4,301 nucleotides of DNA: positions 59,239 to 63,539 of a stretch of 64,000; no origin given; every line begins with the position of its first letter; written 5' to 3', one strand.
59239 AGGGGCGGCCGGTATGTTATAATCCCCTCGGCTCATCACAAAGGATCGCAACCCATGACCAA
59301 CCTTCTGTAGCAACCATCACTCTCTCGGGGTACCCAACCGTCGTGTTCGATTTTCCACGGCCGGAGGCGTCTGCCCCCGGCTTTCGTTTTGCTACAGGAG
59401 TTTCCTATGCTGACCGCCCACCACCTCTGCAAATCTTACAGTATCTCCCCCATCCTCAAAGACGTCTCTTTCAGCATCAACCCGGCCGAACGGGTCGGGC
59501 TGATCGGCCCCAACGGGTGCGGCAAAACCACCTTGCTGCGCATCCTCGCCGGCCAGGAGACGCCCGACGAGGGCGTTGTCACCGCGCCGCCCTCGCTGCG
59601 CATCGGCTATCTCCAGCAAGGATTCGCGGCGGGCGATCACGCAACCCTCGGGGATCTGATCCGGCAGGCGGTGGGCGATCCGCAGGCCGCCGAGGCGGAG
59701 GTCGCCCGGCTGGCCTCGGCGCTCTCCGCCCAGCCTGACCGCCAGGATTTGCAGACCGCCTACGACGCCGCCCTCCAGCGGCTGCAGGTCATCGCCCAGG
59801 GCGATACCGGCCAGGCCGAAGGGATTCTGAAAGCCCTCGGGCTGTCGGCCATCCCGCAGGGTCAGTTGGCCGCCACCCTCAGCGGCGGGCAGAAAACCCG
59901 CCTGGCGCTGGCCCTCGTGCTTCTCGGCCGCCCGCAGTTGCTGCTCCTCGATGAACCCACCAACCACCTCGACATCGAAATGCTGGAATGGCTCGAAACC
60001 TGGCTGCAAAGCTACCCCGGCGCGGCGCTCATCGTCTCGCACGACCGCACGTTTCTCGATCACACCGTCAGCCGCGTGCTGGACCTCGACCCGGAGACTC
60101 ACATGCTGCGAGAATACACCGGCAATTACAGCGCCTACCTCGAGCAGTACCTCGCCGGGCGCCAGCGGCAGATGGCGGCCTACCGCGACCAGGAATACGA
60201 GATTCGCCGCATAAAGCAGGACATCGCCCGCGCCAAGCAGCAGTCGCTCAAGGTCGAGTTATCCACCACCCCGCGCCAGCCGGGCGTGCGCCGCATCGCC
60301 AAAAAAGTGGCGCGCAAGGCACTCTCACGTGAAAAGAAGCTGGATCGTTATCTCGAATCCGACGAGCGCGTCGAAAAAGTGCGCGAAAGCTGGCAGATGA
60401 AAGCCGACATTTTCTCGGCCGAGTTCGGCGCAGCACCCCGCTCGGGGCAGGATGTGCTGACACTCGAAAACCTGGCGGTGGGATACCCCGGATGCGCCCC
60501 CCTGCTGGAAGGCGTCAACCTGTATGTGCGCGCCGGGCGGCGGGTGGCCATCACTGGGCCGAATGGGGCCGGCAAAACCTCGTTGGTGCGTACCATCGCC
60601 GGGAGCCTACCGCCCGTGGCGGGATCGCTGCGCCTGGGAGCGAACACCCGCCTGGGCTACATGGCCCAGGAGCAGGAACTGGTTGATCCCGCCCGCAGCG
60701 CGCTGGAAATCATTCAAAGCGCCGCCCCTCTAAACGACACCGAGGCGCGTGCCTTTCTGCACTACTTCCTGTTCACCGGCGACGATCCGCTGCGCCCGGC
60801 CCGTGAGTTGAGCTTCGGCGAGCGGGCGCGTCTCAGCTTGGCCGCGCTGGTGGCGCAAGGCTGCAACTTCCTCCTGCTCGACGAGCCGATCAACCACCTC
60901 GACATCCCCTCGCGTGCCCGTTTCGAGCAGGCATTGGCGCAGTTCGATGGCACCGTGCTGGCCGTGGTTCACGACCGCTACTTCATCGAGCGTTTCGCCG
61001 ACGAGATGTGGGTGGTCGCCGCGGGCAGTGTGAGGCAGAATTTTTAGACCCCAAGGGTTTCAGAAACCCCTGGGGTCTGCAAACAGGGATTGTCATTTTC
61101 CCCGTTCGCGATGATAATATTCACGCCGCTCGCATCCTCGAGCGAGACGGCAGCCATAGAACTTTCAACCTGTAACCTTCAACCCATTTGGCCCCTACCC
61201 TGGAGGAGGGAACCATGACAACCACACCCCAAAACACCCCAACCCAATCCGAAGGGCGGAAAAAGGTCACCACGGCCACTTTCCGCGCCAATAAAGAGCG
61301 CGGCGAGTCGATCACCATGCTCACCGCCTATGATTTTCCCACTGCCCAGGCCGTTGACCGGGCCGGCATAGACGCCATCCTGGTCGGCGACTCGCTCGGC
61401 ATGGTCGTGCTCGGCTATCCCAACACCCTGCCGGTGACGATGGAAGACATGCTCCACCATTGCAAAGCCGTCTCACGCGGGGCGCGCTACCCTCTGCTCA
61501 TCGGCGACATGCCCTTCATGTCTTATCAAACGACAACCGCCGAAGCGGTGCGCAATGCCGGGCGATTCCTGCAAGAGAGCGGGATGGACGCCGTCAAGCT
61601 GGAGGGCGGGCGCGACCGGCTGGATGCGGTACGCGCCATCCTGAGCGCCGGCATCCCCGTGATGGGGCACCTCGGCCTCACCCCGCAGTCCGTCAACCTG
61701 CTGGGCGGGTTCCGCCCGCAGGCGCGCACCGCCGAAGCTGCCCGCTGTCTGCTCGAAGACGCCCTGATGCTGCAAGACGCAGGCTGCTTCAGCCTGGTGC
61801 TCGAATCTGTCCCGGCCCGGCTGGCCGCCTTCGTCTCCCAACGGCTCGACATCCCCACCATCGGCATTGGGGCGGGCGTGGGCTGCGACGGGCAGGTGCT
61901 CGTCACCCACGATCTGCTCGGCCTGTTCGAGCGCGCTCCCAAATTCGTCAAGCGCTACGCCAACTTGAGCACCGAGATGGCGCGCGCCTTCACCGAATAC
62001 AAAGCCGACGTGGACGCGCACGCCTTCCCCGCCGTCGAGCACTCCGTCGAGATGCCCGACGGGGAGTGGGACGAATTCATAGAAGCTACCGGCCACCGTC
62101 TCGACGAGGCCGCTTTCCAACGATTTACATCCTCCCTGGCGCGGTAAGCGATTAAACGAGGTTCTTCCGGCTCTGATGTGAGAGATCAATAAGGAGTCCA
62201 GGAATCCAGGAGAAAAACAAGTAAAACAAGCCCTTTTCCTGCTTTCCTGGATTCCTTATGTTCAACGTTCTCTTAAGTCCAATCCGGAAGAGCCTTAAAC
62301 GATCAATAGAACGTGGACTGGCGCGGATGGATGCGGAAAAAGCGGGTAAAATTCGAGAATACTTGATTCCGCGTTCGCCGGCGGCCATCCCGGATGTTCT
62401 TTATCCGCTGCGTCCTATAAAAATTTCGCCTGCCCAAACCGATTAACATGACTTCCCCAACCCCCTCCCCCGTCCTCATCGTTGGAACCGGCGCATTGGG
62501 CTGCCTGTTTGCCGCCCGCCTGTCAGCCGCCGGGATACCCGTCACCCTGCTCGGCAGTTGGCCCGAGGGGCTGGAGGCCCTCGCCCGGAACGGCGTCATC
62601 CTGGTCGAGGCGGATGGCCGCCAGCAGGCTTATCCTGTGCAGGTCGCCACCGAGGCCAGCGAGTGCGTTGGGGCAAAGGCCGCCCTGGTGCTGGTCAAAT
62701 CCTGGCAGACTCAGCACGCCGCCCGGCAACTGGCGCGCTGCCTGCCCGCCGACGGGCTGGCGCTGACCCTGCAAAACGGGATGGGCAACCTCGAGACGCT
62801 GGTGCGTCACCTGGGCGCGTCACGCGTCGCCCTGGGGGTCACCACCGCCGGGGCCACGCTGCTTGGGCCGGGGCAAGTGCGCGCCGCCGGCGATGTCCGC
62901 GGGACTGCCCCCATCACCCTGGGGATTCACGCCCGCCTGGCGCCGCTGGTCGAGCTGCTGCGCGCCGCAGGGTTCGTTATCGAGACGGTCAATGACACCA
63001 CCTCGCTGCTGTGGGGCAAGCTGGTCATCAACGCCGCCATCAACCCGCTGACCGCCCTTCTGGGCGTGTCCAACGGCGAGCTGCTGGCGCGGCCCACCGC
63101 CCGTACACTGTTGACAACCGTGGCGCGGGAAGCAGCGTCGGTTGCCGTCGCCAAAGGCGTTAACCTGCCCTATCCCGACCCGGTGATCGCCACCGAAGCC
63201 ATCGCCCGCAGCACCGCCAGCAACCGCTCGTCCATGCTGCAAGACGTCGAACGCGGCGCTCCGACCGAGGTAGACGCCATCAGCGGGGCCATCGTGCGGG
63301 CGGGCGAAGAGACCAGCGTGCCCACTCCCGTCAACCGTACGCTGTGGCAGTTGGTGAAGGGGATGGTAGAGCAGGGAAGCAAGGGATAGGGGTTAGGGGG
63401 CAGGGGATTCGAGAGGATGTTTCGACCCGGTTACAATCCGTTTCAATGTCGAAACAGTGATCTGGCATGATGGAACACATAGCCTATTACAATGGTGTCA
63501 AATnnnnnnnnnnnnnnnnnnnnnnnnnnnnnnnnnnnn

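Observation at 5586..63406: Dispersed families of degenerate 7- and 8-nt word arrays occupy most gene junctions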

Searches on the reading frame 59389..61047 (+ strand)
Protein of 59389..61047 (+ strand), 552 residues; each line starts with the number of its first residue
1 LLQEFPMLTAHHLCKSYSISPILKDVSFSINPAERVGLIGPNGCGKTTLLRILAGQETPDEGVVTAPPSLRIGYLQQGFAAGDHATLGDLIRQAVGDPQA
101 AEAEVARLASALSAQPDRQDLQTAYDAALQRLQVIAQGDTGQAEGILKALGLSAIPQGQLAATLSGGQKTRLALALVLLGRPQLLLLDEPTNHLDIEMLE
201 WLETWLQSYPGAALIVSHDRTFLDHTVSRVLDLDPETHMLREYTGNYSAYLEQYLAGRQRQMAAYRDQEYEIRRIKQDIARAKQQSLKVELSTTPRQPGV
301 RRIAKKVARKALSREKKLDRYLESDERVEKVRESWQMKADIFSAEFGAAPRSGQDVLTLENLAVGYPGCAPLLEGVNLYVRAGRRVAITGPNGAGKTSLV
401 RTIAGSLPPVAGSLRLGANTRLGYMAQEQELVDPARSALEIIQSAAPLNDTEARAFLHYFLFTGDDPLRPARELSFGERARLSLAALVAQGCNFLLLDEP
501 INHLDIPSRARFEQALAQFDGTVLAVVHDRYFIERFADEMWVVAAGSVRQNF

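Call 7: search_protein_families(library=pfam, proteins=[window:59389-61047:+])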
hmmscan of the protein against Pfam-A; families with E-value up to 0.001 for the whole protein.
window:59389-61047:+ (552 aa): 17 families
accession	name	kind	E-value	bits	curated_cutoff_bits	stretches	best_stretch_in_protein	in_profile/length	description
PF00005.33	ABC_tran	-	1.6e-50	171.7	25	2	23-192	1-137/137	ABC transporter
PF13304.12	AAA_21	-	1.1e-17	65.5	27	0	161-211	235-288/304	AAA domain, putative AbiEii toxin, Type IV TA system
PF02463.25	SMC_N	-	1.4e-10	41.4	40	0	145-225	122-204/220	RecF/RecN/SMC N terminal domain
PF13401.12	AAA_22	-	8e-09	36.3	27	0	38-207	10-109/130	AAA domain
PF13521.12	AAA_28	-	3e-08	34.5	27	0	35-87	1-49/164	AAA domain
PF12848.13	ABC_tran_Xtn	-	1.2e-07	32.1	25.9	1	237-331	5-76/85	ABC transporter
PF13191.12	AAA_16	-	3e-07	31.5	32.6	0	36-132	27-123/167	AAA ATPase domain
PF13476.12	AAA_23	-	1.2e-06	29.7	27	0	387-404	23-40/201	AAA domain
PF00004.35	AAA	-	1.5e-06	29.1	21.2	0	38-56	3-21/131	ATPase family associated with various cellular activities (AAA)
PF05729.18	NACHT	-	3.5e-06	27.4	26.7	0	36-55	3-22/167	NACHT domain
PF13555.12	AAA_29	-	3.5e-06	27.1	27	0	383-400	23-39/61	P-loop containing region of AAA domain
PF13238.12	AAA_18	-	0.00016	22.6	29.4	0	36-54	1-19/128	AAA domain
PF02367.23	TsaE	-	0.00016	22.1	26.6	0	380-407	18-45/128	Threonylcarbamoyl adenosine biosynthesis protein TsaE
PF13173.12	AAA_14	-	0.00027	21.4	27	0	36-58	5-27/129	AAA domain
PF13479.12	AAA_24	-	0.00043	20.6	27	0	383-403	2-22/195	AAA domain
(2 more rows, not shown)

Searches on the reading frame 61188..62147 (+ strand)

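Call 48: search_protein_families(library=pfam, proteins=[window:61188-62147:+])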
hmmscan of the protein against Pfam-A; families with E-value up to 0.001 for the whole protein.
window:61188-62147:+ (319 aa): 2 families
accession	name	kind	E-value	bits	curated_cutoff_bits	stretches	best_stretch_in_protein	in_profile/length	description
PF02548.21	Pantoate_transf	-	6e-114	380.3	28.7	1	26-282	1-258/259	Ketopantoate hydroxymethyltransferase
PF13714.12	PEP_mutase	-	5.2e-06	26.7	31.5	1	32-141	1-107/240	Phosphoenolpyruvate phosphomutase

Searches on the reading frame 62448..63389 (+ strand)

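Call 48: search_protein_families(library=pfam, proteins=[window:62448-63389:+])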
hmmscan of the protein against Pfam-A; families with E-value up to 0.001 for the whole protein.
window:62448-63389:+ (313 aa): 2 families
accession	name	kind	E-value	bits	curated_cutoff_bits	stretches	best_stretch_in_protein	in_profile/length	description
PF08546.17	ApbA_C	-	1e-37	129.7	22.7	1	187-306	5-124/125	Ketopantoate reductase PanE/ApbA C terminal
PF02558.23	ApbA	-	4.8e-32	111.1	22.2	1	9-149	1-140/150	Ketopantoate reductase PanE/ApbA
